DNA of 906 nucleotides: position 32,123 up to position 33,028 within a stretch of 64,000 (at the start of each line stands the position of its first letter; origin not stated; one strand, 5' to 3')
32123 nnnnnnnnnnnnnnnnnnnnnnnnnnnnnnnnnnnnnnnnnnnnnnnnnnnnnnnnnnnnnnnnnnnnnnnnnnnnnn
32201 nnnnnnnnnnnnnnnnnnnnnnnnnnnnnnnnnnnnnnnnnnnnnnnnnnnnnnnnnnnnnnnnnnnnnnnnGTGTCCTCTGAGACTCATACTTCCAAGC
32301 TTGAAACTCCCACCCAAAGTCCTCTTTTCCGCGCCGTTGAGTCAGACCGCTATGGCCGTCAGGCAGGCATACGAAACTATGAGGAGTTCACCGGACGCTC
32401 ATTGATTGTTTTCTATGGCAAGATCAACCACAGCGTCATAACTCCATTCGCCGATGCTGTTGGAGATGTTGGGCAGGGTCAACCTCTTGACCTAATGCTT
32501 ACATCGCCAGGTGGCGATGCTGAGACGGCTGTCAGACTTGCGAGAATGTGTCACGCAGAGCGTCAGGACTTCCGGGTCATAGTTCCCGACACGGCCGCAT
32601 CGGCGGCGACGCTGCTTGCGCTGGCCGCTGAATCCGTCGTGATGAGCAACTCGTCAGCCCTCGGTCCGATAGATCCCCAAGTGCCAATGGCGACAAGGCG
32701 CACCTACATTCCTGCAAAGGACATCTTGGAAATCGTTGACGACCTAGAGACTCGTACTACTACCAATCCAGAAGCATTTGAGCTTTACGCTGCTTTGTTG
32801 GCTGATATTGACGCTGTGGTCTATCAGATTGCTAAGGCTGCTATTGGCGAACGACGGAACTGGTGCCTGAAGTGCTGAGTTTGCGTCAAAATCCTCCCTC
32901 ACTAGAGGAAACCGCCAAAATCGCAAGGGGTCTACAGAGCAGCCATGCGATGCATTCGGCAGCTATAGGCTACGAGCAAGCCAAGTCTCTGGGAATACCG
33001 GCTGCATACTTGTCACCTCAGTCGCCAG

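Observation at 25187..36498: Helicase / DUF1156 methylase / DUF499-HEPN ATPase defence-like module with an embedded protease cassette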

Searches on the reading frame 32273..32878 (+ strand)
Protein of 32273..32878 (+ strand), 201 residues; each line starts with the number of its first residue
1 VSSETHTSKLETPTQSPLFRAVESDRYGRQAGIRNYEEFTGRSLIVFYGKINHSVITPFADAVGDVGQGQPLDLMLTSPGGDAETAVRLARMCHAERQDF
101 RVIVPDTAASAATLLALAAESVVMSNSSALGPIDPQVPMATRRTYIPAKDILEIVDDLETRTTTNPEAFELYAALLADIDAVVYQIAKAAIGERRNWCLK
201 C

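Call 4: search_protein_families(library=pfam, proteins=[window:32273-32878:+], max_evalue=0.01)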
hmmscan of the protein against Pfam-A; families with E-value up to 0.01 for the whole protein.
window:32273-32878:+ (201 aa): 3 families
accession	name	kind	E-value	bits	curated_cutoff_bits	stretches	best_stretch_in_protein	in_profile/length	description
PF01972.22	SDH_protease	-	1.2e-15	57.7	31.3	1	66-160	88-176/286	ClpP-like SDH-type serine proteinase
PF25145.1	NfeD1b_N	-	0.00067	19.7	40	1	76-131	38-93/189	NfeD1b, N-terminal domain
PF00574.28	CLP_protease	-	0.0067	16.8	20.2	1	68-122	45-99/182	Clp protease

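Call 5: search_protein_families(library=padloc, proteins=[window:32273-32878:+], max_evalue=0.01)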
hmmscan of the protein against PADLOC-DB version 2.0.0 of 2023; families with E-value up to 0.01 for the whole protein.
window:32273-32878:+ (201 aa): 0 families

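Call 15: find_homologous_proteins(query=window:32273-32875:+, max_evalue=0.001)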
Query window:32273-32875:+ (201 aa): 371 proteins with E <= 0.001 among 1160 candidates; the best 120 are listed.
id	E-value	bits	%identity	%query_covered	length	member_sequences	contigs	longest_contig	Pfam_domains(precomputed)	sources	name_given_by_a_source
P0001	1.1e-126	438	100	100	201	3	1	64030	PF01972.22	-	-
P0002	1.5e-101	356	87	98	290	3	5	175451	PF01972.22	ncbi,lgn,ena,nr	ncbi:MAG: ATP-dependent Clp protease proteolytic subunit [Acidimicrobiaceae bacterium]|nr:ATP-depend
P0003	4.1e-94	332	83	95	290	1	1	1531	PF01972.22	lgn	-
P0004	6.2e-92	324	82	95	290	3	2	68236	PF01972.22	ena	-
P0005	5.6e-90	318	80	95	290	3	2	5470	PF01972.22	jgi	-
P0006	1.2e-78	281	72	96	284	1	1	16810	PF01972.22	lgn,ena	-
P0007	7.5e-78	279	66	98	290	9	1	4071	PF01972.22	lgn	-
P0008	3.3e-77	276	69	87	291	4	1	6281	PF01972.22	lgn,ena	-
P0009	4.7e-76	273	71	95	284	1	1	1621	PF01972.22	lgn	-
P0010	5.9e-76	272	71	96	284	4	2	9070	PF01972.22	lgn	-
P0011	6.9e-75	269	68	95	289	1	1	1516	PF01972.22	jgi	jgi:hypothetical protein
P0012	1.7e-74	268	70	90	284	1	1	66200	PF01972.22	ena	-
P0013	2.9e-74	267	68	95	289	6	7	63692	PF01972.22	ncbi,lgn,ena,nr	ncbi:MAG: hypothetical protein OXG55_00985 [bacterium]|nr:hypothetical protein [bacterium] MCY410182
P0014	3.4e-74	267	68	95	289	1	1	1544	PF01972.22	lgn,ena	-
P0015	8.3e-74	265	68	87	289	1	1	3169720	PF01972.22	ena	-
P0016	1.3e-73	265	68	94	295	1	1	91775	PF01972.22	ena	-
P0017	1.8e-73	264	72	89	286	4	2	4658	PF01972.22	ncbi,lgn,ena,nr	ncbi:MAG: hypothetical protein OXF75_11595 [Acidimicrobiaceae bacterium]|nr:hypothetical protein [Ac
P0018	1.9e-73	264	71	89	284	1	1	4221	PF01972.22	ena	-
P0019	2.4e-73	264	67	96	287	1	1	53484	PF01972.22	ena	-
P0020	2.9e-73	264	69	96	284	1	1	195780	PF01972.22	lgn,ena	-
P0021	4.4e-73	263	70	90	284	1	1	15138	PF01972.22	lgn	-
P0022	4.6e-73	263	71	90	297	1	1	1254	PF01972.22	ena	-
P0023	6.7e-73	262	70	90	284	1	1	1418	PF01972.22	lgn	-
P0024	9.7e-73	262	70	90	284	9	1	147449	PF01972.22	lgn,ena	-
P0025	1.7e-72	261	67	95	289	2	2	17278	PF01972.22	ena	-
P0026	1.8e-72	261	69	92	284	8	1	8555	PF01972.22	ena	-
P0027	1.8e-72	261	69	89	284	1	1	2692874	PF01972.22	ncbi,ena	-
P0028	5.1e-72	259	68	95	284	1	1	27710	PF01972.22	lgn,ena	-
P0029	8.6e-72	259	68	92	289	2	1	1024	PF01972.22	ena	-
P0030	8.8e-72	259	69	89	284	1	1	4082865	PF01972.22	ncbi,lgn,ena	-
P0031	1.5e-71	258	66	95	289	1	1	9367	PF01972.22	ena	-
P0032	1.6e-71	258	68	88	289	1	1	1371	PF01972.22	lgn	-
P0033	1.9e-71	258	65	96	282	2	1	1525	PF01972.22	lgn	-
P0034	3.0e-71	257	64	95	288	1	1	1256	PF01972.22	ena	-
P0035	3.4e-71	257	68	88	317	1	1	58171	PF01972.22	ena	-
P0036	3.5e-71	257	69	90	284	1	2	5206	PF01972.22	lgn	-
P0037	3.6e-71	257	66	95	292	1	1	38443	PF01972.22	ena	-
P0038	4.0e-71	257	67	95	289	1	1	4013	PF01972.22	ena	-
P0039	5.4e-71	256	66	95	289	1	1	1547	PF01972.22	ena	-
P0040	1.4e-70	255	63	95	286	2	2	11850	PF01972.22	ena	-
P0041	2.3e-70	254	66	95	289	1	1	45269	PF01972.22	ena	-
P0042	2.6e-70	254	66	95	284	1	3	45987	PF01972.22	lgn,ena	-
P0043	3.1e-70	254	68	89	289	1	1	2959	PF01972.22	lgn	-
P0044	3.7e-70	253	67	90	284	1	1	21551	PF01972.22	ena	-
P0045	4.3e-70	253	66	95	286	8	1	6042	PF01972.22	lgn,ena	-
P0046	8.8e-70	252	67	90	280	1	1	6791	PF01972.22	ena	-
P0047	1.5e-69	251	64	88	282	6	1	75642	PF01972.22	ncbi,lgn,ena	-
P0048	1.7e-69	251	68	87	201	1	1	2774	PF01972.22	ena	-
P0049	1.7e-69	251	67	90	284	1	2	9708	PF01972.22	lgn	-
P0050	1.8e-69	251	66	90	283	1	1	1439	PF01972.22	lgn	-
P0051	4.0e-69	250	66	90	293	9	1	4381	PF01972.22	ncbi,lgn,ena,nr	ncbi:MAG: hypothetical protein F4Z36_07935 [Acidimicrobiia bacterium]|nr:hypothetical protein [Acidi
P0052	4.4e-69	250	65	95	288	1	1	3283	PF01972.22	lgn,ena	-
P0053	4.8e-69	250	63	90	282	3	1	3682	PF01972.22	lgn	-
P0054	5.4e-69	250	64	97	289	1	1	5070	PF01972.22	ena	-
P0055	1.6e-68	248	66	89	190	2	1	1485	PF01972.22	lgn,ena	-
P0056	1.9e-68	248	64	95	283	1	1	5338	PF01972.22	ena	-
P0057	2.2e-68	248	63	95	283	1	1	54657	PF01972.22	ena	-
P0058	4.7e-68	247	65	93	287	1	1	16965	PF01972.22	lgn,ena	-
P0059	1.1e-67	245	62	90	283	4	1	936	PF01972.22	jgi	-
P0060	1.4e-67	245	66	89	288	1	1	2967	PF01972.22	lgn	-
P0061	3.7e-67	244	62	98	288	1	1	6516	PF01972.22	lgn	-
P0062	1.7e-66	241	63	90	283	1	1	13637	PF01972.22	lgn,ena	-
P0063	2.1e-66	241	66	89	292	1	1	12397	PF01972.22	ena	-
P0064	1.9e-65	238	63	95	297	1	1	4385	PF01972.22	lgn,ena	-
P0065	2.7e-65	238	61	94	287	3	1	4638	PF01972.22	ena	-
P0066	4.7e-65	237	63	95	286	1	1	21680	PF01972.22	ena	-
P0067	7.1e-65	236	64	88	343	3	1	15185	PF01972.22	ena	-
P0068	2.0e-64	235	62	97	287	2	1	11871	PF01972.22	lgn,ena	-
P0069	2.3e-64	235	63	95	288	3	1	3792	PF01972.22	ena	-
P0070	2.3e-64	235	60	94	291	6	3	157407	PF01972.22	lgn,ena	-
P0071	2.0e-63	231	60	89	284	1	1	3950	PF01972.22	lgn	-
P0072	5.2e-62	227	57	97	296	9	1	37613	PF01972.22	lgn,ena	-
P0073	9.4e-62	226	57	89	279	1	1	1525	PF01972.22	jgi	jgi:Serine dehydrogenase proteinase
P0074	2.2e-61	225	58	89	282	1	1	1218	PF01972.22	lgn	-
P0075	2.4e-61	225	72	76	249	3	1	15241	PF01972.22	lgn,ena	-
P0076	6.9e-60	220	60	88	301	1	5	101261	PF01972.22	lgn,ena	-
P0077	1.8e-59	219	66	83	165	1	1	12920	PF01972.22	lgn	-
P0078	2.0e-57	212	57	88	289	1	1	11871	PF01972.22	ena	-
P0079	2.2e-57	212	57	89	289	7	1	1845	PF01972.22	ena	-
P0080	2.4e-57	212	60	89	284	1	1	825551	PF01972.22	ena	-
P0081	2.8e-57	211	59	88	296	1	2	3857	PF01972.22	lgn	-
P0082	4.3e-57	211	63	80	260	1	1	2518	PF01972.22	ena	-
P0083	8.0e-57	210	58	88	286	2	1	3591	PF01972.22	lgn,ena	-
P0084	2.1e-56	209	74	69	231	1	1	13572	PF01972.22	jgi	jgi:hypothetical protein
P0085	1.1e-55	206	69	71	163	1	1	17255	PF01972.22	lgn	-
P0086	7.4e-55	204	52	95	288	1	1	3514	PF01972.22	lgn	-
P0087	1.3e-53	200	56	89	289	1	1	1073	PF01972.22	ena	-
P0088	1.7e-52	196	57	90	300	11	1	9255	PF01972.22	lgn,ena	-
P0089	2.5e-52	195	54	89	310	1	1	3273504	PF01972.22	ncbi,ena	-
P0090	1.1e-51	193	54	90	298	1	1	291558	PF01972.22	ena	-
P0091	5.0e-51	191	76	61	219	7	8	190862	PF01972.22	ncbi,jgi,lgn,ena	-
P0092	5.1e-51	191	53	90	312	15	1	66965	PF01972.22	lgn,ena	-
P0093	1.0e-50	190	56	85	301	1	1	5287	PF01972.22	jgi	-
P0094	1.6e-50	189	50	96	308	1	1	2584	PF01972.22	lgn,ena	-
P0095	2.3e-50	189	70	68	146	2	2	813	PF01972.22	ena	-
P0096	3.0e-50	189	55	88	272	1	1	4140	PF01972.22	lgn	-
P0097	1.6e-49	186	52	89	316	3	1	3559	PF01972.22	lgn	-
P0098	2.9e-48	182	53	90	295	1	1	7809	PF01972.22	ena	-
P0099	3.7e-47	178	53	89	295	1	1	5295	PF25145.2,PF01972.22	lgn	-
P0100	7.9e-47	177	54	90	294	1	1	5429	PF01972.22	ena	-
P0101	1.8e-46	176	66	65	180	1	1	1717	PF01972.22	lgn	-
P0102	2.9e-46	176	74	58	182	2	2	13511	PF01972.22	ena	-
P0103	6.7e-45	171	54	89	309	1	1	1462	PF25145.2,PF01972.22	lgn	-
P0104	9.0e-45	171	73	58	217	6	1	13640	PF01972.22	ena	-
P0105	2.0e-44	170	51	96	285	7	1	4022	PF25145.2,PF01972.22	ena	-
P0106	7.9e-44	168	66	64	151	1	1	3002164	PF01972.22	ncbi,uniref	ncbi:SDH family Clp fold serine proteinase [Candidatus Poriferisodalis sp.]|uniref:SDH family Clp fo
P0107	8.3e-44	168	49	95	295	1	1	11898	PF01972.22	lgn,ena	-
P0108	6.8e-43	165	61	66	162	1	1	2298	PF01972.22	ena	-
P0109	2.3e-42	163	68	58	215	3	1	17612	PF01972.22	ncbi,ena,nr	ncbi:MAG: hypothetical protein KTU85_06865 [Acidimicrobiia bacterium]|nr:hypothetical protein [Acidi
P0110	6.7e-42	161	66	58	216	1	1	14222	PF01972.22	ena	-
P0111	1.2e-41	161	77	52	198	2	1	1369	PF01972.22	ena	-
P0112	1.1e-37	148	66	58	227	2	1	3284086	PF01972.22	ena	-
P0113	1.1e-35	141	44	93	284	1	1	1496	PF01972.22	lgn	-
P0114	3.0e-35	140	45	91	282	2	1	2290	PF01972.22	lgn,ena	-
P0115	3.8e-35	139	61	54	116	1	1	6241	PF01972.22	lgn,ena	-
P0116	8.9e-35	138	48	90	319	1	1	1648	PF01972.22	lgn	-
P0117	1.0e-34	138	42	94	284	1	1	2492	PF25145.2,PF01972.22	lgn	-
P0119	1.5e-33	134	40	95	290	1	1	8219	PF01972.22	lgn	-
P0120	8.5e-33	132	42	95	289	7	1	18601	PF01972.22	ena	-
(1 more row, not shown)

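Call 17: find_encoding_contigs(protein=P0002, flank=10000, max_places=5)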
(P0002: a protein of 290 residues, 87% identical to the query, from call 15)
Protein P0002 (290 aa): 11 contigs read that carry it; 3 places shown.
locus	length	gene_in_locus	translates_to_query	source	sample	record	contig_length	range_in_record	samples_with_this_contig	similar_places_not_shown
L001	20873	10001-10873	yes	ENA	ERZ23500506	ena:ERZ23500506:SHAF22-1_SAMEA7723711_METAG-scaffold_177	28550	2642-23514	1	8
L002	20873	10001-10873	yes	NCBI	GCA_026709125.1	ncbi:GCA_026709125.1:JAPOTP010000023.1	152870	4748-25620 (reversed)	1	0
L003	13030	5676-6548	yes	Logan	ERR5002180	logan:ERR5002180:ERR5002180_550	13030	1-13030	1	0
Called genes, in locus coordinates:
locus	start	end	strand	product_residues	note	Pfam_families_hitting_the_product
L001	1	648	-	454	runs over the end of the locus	PF00116:COX2, PF00034:Cytochrom_C (faint)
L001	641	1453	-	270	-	-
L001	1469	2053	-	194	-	PF00510:COX3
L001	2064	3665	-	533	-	PF00115:COX1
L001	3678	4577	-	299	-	PF01040:UbiA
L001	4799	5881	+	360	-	PF02628:COX15-CtaA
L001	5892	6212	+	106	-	PF02617:ClpS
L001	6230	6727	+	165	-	PF09438:DUF2017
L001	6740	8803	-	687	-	PF05719:GPP34, PF00067:p450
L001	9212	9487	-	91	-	-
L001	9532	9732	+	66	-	-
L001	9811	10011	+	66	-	-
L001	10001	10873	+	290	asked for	PF01972:SDH_protease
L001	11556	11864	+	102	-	-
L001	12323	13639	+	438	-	PF00067:p450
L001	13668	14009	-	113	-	-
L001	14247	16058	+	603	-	PF00920:ILVD_EDD_N, PF24877:ILV_EDD_C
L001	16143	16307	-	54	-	-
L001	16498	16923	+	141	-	-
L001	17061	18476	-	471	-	PF00206:Lyase_1, PF10397:ADSL_C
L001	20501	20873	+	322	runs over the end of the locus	PF02423:OCD_Mu_crystall, PF01488:Shikimate_DH (weak)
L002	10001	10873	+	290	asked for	PF01972:SDH_protease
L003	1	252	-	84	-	?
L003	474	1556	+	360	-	PF02628:COX15-CtaA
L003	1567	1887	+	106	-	PF02617:ClpS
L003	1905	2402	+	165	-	PF09438:DUF2017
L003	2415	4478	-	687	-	PF05719:GPP34, PF00067:p450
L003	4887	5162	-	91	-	-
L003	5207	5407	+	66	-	-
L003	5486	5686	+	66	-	-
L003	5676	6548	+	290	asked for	PF01972:SDH_protease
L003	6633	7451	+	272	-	-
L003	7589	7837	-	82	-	-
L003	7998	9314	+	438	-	PF00067:p450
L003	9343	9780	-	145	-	-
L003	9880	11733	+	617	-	PF00920:ILVD_EDD_N, PF24877:ILV_EDD_C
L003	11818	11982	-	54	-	-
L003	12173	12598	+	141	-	-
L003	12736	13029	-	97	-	?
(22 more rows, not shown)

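Call 20: list_cluster_members(proteins=[window:32273-32875:+, window:32014-32280:+, window:33175-36495:+, window:29249-32014:+, window:25187-28867:+])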
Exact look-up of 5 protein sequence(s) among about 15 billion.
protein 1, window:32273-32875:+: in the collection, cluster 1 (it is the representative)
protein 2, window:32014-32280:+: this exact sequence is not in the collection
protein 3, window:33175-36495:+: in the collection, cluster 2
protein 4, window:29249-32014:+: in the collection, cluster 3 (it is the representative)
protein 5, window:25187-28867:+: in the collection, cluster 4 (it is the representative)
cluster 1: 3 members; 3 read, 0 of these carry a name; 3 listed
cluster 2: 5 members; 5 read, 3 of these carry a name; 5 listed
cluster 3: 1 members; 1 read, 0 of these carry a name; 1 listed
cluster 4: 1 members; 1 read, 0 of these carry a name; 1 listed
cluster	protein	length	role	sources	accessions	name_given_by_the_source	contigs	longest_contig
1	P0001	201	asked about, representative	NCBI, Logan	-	-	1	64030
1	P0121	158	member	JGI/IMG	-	-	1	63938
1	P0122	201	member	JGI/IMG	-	-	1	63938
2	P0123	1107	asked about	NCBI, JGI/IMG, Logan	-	-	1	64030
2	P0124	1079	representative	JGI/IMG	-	-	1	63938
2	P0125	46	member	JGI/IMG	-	hypothetical protein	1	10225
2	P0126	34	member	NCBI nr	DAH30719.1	MAG TPA: hypothetical protein [Bacteriophage sp.]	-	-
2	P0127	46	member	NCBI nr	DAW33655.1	MAG TPA: hypothetical protein [Bacteriophage sp.]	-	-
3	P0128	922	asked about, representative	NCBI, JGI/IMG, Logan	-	-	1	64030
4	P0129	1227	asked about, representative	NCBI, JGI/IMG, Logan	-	-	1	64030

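Call 21: find_related_loci(query=A1, collection=genome_contigs, flank=10000)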
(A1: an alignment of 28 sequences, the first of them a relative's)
Query A1 (290 aa) in genome_contigs; peptide patterns used: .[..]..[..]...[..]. (x = any residue, [..] = any of these).
246 stretches matched a pattern; 142 encode a relative of the query (tblastn E <= 1e-3); the best 80 are kept; 80 distinct loci.
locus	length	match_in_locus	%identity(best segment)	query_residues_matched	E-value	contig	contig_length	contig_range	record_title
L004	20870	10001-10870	98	1-290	0e+0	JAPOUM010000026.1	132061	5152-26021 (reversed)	MAG: Acidimicrobiaceae bacterium isolate CAR4_bin_4 NODE_16_length_132061_cov_24.0935, whole genome shotgun sequence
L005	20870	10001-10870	81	1-290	7e-148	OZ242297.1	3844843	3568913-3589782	MAG: Acidimicrobiales bacterium isolate 386d1096-d7b5-410a-b4ac-dc0bb20c483d genome assembly, chromosome: 1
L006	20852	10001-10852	64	2-286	2e-106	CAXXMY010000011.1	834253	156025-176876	MAG: Acidimicrobiales bacterium isolate 72822ac6-adda-4f78-aa22-f61d1c56d235 genome assembly, contig: contig_11, whole g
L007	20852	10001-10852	59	1-286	2e-104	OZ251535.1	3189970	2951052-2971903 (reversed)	MAG: Candidatus Spongiisociaceae bacterium isolate 634b0852-1bd7-43e5-9878-17fb53bb1bc5 genome assembly, chromosome: 1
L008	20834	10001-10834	64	8-285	2e-104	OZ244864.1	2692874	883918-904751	MAG: Candidatus Poriferisodalis sp. isolate a517203e-93c6-4a9b-8abd-1c58bad8a0d8 genome assembly, chromosome: 1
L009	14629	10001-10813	61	15-285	4e-104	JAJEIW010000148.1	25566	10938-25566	MAG: Acidimicrobiia bacterium isolate p16x63bins.71 k141_723521, whole genome shotgun sequence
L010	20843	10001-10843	62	6-286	2e-103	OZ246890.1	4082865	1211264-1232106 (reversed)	MAG: Acidimicrobiia bacterium isolate cb841b48-16cd-465e-8cff-7e5597cbbcdd genome assembly, chromosome: 1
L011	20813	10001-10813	61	15-285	1e-102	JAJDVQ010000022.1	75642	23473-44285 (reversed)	MAG: Acidimicrobiia bacterium isolate jk18x22bins.55 k141_263040, whole genome shotgun sequence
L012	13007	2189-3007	60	15-287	2e-102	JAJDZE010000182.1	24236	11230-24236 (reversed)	MAG: Acidimicrobiia bacterium isolate jk18x40bins.18 k141_358194, whole genome shotgun sequence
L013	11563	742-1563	65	13-286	9e-102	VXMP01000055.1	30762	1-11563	MAG: Acidimicrobiia bacterium isolate SB0661_bin_4 NODE_1414_length_30762_cov_62.622790, whole genome shotgun sequence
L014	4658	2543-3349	64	15-283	1e-100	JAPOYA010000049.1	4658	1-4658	MAG: Acidimicrobiaceae bacterium isolate COS4_bin_1 NODE_10407_length_4658_cov_55.7013, whole genome shotgun sequence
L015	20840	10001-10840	57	2-283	6e-94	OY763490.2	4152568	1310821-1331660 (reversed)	MAG: Acidimicrobiales bacterium isolate e420a23f-e807-4b73-8760-6b68b197cd4b genome assembly, chromosome: 1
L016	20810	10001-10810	62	18-286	1e-92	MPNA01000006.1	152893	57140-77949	MAG: bacterium OM1 bin76 NODE_140_length_152893_cov_18.9388_ID_279, whole genome shotgun sequence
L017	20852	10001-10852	63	1-286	4e-106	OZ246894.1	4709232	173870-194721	MAG: Acidimicrobiales bacterium isolate 168846d3-da31-4246-9ed1-ce7448191819 genome assembly, chromosome: 1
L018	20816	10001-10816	57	15-285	2e-88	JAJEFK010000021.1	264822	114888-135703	MAG: Acidimicrobiia bacterium isolate p16x43bins.35 k141_84350, whole genome shotgun sequence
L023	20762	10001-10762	65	33-286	7e-96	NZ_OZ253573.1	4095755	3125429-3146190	MAG: Candidatus Poriferisodalis sp. isolate 9d14b9c2-42ee-4ee7-bd75-182aadf7d47b chromosome 1, complete sequence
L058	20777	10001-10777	30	14-262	7e-31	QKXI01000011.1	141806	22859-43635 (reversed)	Leifsonia sp. ku-ls scaffold_10, whole genome shotgun sequence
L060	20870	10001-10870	32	12-286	8e-31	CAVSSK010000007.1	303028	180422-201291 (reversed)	MAG: uncultured Acidimicrobiaceae bacterium isolate MFD05705.bin.2.135 genome assembly, contig: contig_16020, whole geno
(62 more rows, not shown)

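Call 24: find_encoding_contigs(protein=P0027, flank=10000, max_places=1)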
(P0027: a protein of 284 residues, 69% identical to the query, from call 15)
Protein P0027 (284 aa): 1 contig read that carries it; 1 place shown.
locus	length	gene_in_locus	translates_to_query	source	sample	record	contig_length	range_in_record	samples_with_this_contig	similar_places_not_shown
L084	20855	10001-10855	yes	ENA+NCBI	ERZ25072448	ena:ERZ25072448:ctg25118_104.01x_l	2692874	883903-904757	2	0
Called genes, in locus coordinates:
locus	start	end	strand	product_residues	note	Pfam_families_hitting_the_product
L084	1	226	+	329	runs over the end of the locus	PF01966:HD (weak)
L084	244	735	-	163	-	PF01243:PNPOx_N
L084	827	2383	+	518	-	PF07995:GSDH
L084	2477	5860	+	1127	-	PF13091:PLDc_2, PF00176:SNF2-rel_dom (faint), PF00271:Helicase_C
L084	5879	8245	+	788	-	PF02384:N6_Mtase (faint), PF07669:Eco57I (faint)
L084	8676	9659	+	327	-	PF18135:Type_ISP_C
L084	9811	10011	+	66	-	-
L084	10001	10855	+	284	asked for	PF01972:SDH_protease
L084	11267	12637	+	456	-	PF02661:Fic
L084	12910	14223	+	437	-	PF13173:AAA_14, PF13635:DUF4143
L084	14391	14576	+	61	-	-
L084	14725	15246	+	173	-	-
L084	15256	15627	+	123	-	-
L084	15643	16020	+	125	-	-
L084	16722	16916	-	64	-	-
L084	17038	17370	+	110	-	-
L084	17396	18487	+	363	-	PF01381:HTH_3, PF13560:HTH_31 (faint), PF06114:Peptidase_M78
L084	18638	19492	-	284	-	PF13085:Fer2_3, PF13187:Fer4_9 (faint), PF00037:Fer4 (weak), PF12797:Fer4_2 (weak), PF12837:Fer4_6 (weak), PF13183:Fer4_8, PF13237:Fer4_10 (weak), PF12838:Fer4_7, +1 more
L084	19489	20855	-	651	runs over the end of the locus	PF00890:FAD_binding_2, PF01134:GIDA (faint), PF01266:DAO (weak), PF03486:HI0933_like (faint), PF07992:Pyr_redox_2 (faint), PF02910:Succ_DH_flav_C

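Call 25: find_encoding_contigs(protein=P0020, flank=10000, max_places=1)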
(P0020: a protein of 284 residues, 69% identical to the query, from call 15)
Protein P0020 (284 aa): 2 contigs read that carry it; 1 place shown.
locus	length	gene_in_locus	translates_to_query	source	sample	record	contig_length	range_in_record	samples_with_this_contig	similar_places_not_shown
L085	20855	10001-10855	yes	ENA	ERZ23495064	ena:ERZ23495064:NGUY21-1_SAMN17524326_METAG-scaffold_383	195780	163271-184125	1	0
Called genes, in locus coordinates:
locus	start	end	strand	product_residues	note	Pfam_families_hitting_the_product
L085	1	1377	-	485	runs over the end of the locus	-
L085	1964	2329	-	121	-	-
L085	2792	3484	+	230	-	-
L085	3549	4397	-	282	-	PF00892:EamA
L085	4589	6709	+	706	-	PF05378:Hydant_A_N, PF01968:Hydantoinase_A, PF19278:Hydant_A_C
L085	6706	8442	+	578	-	PF02538:Hydantoinase_B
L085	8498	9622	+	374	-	PF01408:GFO_IDH_MocA, PF02894:GFO_IDH_MocA_C, PF22685:Gal80p_C-like (weak), PF22725:GFO_IDH_MocA_C3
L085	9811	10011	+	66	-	-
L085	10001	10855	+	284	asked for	PF01972:SDH_protease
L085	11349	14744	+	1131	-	PF00675:Peptidase_M16, PF05193:Peptidase_M16_C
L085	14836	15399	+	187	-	PF06559:DCD_N, PF22769:DCD, PF00692:dUTPase (faint), PF22569:DCD_C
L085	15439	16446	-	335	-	PF21686:LigD_Prim-Pol, PF01896:DNA_primase_S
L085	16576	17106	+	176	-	PF04542:Sigma70_r2, PF08281:Sigma70_r4_2, PF04545:Sigma70_r4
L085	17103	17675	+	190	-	PF01035:DNA_binding_1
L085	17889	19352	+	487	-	-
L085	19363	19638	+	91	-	PF24696:UGSC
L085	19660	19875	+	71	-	PF24696:UGSC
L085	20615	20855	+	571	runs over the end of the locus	PF12450:vWF_A, PF00092:VWA, PF13519:VWA_2, PF12034:YfbK_C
